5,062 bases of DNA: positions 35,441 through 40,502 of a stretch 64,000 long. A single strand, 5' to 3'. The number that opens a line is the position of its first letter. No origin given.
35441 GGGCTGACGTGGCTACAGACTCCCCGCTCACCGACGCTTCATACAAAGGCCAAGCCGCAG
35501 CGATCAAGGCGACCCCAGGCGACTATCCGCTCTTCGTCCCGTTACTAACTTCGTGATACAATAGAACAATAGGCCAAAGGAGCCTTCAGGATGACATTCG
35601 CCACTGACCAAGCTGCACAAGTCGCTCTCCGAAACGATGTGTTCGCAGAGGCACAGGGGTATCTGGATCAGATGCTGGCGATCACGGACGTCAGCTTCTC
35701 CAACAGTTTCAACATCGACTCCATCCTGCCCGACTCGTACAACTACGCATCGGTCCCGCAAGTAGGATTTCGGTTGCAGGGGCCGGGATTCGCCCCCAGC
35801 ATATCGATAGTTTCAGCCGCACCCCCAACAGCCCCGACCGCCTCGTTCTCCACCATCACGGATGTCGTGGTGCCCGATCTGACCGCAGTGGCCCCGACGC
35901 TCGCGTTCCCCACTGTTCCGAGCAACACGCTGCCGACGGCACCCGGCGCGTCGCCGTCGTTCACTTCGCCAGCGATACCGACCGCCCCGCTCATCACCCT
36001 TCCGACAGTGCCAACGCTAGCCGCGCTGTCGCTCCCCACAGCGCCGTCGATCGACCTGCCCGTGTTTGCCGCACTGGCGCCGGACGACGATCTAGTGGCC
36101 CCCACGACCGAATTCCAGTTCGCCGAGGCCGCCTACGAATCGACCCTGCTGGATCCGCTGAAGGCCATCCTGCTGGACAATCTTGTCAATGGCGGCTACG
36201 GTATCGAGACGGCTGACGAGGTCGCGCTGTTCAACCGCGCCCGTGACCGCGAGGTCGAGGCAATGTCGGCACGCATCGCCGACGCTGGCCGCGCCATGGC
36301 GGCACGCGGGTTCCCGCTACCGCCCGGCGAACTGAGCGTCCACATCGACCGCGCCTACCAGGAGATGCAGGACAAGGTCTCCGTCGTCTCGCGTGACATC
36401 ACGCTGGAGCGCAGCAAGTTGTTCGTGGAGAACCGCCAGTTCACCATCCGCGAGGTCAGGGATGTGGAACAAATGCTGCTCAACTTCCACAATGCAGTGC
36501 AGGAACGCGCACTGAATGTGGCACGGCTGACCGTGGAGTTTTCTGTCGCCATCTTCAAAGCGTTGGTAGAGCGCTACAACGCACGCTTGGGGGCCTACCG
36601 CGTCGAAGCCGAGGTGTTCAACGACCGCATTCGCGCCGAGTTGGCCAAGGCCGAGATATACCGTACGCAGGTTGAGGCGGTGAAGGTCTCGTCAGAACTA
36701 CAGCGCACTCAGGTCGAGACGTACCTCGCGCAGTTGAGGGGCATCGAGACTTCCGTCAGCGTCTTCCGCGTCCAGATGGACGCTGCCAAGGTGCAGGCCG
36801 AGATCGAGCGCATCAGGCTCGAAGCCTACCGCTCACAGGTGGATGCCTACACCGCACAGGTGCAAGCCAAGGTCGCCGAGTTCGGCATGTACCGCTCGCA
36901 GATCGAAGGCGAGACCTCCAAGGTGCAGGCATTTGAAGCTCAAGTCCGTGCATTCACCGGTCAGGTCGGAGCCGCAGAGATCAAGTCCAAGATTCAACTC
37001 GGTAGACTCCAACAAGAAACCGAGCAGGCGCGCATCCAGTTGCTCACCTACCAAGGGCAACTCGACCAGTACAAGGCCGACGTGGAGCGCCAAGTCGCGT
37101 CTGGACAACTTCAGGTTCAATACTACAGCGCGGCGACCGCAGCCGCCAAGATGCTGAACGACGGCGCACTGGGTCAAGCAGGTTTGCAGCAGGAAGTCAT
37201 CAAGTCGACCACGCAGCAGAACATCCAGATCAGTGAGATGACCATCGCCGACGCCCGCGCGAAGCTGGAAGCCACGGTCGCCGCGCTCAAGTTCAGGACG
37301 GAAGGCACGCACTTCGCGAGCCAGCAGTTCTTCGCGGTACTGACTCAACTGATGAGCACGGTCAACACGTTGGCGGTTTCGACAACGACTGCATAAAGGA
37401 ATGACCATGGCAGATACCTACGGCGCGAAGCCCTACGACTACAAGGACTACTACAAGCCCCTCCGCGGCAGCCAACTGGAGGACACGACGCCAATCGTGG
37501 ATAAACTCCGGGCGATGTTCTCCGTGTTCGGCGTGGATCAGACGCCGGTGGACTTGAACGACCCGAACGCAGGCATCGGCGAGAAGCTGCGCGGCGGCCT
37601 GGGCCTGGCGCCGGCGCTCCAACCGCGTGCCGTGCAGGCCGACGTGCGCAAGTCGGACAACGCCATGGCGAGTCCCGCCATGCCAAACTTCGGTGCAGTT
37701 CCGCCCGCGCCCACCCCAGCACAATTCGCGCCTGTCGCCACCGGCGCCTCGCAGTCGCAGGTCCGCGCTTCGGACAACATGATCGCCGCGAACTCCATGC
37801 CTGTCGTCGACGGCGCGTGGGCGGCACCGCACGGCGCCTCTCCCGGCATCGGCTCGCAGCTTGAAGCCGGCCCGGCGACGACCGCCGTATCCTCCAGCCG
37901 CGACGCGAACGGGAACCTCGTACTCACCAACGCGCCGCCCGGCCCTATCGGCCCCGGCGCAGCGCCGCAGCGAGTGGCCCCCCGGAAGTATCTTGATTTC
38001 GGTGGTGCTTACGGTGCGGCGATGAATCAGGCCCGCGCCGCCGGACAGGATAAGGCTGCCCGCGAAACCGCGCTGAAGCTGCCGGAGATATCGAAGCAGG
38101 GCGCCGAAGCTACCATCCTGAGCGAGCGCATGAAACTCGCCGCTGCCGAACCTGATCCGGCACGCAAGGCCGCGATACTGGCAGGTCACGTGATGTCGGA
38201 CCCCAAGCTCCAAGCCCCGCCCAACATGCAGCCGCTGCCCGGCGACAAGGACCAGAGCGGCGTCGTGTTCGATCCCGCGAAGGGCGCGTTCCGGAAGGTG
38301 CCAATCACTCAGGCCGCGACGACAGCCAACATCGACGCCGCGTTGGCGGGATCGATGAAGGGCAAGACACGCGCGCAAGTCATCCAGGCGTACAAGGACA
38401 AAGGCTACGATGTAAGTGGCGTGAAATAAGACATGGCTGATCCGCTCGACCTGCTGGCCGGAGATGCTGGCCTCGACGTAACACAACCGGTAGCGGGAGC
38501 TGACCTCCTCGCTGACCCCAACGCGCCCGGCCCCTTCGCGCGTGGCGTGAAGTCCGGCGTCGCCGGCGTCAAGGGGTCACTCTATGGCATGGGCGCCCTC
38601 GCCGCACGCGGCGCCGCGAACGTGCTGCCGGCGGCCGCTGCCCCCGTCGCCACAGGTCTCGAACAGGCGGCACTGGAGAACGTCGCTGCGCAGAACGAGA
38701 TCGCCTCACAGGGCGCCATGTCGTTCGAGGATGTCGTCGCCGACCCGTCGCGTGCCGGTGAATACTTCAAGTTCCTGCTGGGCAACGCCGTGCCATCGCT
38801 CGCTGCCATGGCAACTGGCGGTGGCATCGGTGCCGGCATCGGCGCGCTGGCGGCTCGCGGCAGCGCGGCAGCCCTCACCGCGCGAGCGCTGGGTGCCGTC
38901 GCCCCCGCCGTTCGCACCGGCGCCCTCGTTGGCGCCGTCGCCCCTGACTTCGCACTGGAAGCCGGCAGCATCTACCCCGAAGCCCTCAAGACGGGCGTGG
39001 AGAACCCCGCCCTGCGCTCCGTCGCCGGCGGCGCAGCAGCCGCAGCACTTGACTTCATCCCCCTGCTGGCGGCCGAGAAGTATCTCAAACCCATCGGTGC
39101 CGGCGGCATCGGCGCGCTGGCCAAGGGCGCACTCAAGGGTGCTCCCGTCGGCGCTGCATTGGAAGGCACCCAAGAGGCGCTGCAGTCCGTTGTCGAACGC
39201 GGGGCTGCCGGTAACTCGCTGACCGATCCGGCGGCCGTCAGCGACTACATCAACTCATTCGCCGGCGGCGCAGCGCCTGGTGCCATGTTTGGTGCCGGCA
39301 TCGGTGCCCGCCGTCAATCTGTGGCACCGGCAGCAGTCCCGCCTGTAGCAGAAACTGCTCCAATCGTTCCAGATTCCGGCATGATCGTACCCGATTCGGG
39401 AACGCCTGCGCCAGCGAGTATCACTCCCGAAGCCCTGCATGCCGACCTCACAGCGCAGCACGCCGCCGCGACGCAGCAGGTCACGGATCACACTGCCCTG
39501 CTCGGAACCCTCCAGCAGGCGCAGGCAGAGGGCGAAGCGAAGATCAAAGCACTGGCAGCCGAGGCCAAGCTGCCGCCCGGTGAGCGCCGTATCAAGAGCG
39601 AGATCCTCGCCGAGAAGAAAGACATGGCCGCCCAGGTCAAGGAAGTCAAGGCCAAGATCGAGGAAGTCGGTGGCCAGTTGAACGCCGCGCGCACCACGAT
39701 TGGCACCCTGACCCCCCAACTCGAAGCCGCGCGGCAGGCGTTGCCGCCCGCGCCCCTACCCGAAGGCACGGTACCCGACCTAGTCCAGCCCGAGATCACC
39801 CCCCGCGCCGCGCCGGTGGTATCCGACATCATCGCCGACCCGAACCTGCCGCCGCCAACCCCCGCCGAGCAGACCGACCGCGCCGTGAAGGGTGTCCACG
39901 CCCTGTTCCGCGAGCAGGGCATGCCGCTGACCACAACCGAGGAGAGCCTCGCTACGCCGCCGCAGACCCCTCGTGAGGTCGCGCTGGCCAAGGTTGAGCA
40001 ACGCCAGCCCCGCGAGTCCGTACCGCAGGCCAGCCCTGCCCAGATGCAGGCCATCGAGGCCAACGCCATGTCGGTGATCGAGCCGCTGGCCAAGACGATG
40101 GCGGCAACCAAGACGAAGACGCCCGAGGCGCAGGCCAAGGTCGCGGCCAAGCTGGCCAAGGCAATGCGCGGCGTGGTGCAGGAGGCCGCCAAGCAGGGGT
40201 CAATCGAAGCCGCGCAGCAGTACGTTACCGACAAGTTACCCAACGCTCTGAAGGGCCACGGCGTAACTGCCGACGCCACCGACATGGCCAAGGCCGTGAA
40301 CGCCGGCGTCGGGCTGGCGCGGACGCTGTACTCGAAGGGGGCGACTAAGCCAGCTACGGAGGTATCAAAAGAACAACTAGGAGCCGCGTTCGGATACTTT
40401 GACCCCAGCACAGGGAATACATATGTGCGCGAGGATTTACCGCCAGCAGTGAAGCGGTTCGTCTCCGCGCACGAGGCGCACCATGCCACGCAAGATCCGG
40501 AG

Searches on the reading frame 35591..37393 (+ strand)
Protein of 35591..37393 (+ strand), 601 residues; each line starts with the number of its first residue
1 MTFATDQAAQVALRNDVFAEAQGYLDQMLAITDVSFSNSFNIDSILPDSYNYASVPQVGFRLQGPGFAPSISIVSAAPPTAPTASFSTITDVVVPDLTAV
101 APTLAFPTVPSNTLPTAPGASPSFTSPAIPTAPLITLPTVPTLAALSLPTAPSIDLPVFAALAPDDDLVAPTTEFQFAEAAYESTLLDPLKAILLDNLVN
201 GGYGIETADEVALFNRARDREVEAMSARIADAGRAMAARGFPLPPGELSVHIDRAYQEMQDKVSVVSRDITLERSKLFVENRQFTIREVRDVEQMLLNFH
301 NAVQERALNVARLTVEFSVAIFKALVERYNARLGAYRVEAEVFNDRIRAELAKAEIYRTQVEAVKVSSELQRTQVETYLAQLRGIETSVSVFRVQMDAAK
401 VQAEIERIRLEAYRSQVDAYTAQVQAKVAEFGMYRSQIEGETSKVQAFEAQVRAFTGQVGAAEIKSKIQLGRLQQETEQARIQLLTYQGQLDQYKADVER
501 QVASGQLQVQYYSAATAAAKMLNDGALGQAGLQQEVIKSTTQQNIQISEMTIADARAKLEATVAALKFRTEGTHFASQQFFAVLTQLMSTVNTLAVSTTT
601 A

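Call 10: search_protein_families(library=phrogs, proteins=[window:35591-37393:+], max_evalue=0.001)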
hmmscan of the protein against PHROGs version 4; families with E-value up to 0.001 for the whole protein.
window:35591-37393:+ (601 aa): 1 family
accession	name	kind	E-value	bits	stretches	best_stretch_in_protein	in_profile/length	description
phrog_10969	-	unknown function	2.8e-96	324.2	1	94-589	106-600/632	-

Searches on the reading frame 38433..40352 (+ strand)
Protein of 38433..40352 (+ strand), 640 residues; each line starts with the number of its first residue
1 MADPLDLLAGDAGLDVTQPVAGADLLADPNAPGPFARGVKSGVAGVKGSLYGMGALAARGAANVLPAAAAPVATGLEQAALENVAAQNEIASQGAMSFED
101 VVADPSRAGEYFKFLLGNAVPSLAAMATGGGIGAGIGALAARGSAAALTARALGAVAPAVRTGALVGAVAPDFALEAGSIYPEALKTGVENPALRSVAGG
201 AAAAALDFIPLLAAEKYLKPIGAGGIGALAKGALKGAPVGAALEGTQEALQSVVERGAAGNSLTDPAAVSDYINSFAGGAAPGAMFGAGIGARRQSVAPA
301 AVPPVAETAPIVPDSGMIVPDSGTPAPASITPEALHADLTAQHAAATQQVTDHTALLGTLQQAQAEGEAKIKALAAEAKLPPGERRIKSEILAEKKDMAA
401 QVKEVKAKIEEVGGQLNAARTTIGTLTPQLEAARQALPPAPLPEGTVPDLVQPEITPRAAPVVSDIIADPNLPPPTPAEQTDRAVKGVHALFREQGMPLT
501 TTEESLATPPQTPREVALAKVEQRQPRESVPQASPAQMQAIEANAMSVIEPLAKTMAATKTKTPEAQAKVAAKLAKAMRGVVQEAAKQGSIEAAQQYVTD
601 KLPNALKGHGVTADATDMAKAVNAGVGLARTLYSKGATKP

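Call 68: search_protein_families(library=pfam, proteins=[window:38433-40352:+], max_evalue=1)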
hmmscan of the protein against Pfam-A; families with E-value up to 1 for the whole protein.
window:38433-40352:+ (640 aa): 1 family
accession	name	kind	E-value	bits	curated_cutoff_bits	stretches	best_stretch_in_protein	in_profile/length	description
PF23279.1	TPR_25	-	0.53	10.8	27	1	580-621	28-69/145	Fungal tetratrico peptide repeats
